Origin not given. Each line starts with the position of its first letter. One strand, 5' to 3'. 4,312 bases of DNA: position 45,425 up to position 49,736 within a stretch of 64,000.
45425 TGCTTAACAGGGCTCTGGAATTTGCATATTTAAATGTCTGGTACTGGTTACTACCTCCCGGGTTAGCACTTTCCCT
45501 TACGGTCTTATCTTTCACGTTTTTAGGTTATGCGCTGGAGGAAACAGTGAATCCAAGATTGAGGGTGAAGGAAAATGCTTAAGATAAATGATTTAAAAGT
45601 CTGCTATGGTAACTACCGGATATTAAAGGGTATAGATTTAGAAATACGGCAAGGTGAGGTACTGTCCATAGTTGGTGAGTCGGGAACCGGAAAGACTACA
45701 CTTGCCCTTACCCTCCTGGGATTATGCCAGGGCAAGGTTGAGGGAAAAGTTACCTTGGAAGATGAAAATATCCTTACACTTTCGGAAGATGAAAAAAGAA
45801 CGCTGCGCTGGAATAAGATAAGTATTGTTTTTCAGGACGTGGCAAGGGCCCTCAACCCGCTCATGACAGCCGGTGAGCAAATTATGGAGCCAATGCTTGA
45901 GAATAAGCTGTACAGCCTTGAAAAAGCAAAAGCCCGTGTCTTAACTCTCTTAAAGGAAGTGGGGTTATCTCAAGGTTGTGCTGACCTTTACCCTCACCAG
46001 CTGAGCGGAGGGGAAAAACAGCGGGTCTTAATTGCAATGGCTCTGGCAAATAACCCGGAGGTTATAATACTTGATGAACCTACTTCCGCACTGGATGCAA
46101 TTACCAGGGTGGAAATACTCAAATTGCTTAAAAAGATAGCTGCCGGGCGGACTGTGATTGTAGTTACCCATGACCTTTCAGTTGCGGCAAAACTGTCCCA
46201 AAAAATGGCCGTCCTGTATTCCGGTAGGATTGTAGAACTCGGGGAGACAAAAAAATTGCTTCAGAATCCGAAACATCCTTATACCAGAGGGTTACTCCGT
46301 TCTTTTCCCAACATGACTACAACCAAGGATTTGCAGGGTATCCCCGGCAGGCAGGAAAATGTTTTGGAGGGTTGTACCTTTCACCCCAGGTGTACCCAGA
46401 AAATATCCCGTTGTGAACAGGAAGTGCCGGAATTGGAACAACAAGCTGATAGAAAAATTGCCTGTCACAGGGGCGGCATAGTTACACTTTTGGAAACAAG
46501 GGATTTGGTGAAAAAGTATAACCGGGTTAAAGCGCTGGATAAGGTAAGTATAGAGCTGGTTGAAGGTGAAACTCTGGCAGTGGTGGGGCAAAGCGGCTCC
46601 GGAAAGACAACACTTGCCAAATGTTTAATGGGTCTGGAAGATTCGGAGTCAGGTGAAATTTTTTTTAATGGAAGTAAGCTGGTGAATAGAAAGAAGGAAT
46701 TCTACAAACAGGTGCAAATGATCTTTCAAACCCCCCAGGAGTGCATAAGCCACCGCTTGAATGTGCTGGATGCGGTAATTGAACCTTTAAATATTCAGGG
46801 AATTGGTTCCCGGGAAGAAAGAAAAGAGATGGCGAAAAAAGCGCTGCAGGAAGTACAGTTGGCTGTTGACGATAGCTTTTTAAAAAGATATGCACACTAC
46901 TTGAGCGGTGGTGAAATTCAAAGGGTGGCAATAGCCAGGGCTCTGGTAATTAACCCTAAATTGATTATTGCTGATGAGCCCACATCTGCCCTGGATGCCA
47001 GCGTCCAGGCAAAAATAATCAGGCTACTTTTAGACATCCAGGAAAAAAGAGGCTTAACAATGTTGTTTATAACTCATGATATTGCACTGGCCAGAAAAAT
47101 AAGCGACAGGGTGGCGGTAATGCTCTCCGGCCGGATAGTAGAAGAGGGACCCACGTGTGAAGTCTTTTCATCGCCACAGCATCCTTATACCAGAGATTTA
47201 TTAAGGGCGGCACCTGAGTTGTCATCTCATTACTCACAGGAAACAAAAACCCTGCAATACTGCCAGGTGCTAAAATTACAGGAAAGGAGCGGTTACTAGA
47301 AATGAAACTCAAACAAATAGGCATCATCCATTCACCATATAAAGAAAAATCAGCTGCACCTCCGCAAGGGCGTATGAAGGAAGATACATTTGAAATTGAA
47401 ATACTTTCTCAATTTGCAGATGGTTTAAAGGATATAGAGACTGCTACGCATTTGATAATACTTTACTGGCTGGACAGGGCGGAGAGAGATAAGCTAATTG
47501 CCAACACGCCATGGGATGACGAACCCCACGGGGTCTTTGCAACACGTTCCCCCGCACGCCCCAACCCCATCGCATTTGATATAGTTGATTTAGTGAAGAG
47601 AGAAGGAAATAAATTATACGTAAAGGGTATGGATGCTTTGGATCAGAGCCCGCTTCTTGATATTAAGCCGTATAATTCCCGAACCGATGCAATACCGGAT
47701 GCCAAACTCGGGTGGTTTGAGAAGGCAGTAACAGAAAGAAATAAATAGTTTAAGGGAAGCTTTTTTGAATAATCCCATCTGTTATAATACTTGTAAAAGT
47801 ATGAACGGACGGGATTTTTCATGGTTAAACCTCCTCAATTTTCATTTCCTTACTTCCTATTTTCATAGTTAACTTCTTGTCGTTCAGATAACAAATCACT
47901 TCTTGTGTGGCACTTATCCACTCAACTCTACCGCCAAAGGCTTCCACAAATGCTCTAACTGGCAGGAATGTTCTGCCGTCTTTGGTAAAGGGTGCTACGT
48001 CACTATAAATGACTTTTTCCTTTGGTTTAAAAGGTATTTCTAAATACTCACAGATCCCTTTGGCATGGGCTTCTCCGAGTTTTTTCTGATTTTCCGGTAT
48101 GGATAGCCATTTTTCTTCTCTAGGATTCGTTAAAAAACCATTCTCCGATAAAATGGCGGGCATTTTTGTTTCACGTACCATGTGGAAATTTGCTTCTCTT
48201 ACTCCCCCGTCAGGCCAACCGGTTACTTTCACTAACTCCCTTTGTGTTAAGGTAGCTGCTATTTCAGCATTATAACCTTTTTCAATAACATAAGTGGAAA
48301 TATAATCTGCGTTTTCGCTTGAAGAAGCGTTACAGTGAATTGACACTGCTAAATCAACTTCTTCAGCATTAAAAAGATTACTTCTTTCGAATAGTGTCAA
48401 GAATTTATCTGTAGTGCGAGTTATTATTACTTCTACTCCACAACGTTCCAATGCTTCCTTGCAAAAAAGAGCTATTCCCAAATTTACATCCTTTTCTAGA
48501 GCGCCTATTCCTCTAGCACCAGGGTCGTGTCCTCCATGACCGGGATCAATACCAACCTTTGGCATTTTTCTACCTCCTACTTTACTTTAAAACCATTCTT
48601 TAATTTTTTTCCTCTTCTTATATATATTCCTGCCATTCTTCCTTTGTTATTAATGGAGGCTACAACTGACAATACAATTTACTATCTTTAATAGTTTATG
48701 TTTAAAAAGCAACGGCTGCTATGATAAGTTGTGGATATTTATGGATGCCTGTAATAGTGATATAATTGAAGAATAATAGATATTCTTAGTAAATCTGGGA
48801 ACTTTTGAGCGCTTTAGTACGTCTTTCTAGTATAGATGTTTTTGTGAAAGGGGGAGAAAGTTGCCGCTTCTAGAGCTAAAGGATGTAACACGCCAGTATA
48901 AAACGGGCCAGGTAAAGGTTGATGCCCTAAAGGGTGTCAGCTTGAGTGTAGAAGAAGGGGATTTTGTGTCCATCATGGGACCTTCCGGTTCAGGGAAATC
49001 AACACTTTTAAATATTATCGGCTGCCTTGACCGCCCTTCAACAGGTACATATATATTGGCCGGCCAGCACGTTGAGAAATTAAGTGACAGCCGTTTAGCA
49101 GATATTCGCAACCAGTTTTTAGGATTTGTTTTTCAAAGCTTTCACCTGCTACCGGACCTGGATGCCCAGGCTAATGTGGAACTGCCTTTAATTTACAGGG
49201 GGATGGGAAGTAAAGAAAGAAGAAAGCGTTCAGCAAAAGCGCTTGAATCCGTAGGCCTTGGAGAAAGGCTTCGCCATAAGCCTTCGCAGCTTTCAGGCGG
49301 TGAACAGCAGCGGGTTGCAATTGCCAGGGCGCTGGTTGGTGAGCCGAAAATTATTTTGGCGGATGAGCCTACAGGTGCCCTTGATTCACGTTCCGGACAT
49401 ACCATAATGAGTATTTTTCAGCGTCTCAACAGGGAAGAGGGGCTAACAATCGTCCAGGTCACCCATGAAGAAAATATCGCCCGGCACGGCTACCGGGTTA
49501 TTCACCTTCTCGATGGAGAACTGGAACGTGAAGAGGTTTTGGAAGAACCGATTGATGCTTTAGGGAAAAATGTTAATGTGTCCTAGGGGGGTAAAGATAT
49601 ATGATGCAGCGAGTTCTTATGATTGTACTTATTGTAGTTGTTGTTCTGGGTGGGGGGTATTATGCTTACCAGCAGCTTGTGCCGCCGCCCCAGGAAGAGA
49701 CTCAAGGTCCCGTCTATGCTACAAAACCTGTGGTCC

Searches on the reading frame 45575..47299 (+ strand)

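Call 9: search_protein_families(library=pfam, proteins=[window:45575-47299:+])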
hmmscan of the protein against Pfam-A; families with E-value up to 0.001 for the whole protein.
window:45575-47299:+ (574 aa): 30 families (the best 25 are shown)
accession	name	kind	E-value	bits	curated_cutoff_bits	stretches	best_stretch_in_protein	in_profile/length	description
PF00005.33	ABC_tran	-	3.9e-64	215.8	25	2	321-471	1-137/137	ABC transporter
PF08352.17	oligo_HPY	-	5.1e-28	97.7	27.1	2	220-280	1-65/65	Oligopeptide/dipeptide transporter, C-terminal region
PF13304.12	AAA_21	-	2.6e-14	54.5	27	1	138-203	233-302/304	AAA domain, putative AbiEii toxin, Type IV TA system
PF02463.25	SMC_N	-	1.4e-12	48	40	1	28-213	25-211/220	RecF/RecN/SMC N terminal domain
PF13166.12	AAA_13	-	8.8e-09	35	36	0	338-375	23-60/713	AAA domain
PF13401.12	AAA_22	-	1.5e-08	35.4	27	1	334-414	8-65/130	AAA domain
PF20720.3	nSTAND3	-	7.2e-07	29.5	27.2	0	318-352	4-38/155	Novel STAND NTPase 3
PF13555.12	AAA_29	-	1.2e-06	28.6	27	0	323-348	14-39/61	P-loop containing region of AAA domain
PF13191.12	AAA_16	-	1.3e-06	29.4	32.6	0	26-58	23-59/167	AAA ATPase domain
PF03193.22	RsgA_GTPase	-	2.7e-06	27.8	30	0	319-362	95-137/174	RsgA GTPase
PF13476.12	AAA_23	-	2.8e-06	28.5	27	0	321-351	10-39/201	AAA domain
PF13481.12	AAA_25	-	2.9e-06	27.5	27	0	24-79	30-89/195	AAA domain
PF00931.28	NB-ARC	-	1.4e-05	24.9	23.5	0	321-350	5-37/248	NB-ARC domain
PF05729.18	NACHT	-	2.3e-05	24.8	26.7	0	333-352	2-21/167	NACHT domain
PF13479.12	AAA_24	-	4.4e-05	23.8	27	0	333-351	4-22/195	AAA domain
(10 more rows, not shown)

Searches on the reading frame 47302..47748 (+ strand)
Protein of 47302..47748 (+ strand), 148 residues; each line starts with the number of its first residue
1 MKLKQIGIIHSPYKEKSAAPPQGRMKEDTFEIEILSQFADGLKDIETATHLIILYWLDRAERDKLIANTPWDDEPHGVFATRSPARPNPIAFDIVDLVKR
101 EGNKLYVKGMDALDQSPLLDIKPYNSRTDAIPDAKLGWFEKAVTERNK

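Call 9: search_protein_families(library=pfam, proteins=[window:47302-47748:+])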
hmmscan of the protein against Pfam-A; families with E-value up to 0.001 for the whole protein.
window:47302-47748:+ (148 aa): 1 family
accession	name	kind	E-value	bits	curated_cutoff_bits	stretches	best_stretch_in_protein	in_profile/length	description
PF01980.22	TrmO_N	-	1.4e-32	112.8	26.8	1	19-129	2-116/116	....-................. O N-terminal domain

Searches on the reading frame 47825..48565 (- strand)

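Call 8: search_protein_families(library=pfam, proteins=[window:47825-48565:-])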
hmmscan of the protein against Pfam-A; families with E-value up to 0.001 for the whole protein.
window:47825-48565:- (246 aa): 2 families
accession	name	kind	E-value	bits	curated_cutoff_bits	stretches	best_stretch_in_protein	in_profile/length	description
PF01520.23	Amidase_3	-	2e-49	168.4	27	1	4-172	1-173/174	N-acetylmuramoyl-L-alanine amidase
PF07833.16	Cu_amine_oxidN1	-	7.6e-16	58.5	24.2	1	184-244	5-65/108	Copper amine oxidase N-terminal domain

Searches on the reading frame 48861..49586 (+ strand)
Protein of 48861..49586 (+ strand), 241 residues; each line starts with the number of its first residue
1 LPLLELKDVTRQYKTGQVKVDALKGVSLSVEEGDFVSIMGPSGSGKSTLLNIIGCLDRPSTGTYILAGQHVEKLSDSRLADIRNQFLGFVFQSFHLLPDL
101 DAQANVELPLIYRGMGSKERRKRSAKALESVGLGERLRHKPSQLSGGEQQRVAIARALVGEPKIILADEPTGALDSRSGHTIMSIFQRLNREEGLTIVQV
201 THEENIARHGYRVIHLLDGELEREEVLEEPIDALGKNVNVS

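Call 8: search_protein_families(library=pfam, proteins=[window:48861-49586:+])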
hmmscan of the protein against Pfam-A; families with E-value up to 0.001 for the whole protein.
window:48861-49586:+ (241 aa): 3 families
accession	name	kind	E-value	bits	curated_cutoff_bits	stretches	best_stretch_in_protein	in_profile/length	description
PF00005.33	ABC_tran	-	1.5e-32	113.5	25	1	23-171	1-136/137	ABC transporter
PF13555.12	AAA_29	-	0.00032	20.8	27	1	26-50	15-39/61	P-loop containing region of AAA domain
PF02463.25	SMC_N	-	0.00057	19.8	40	0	34-189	25-186/220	RecF/RecN/SMC N terminal domain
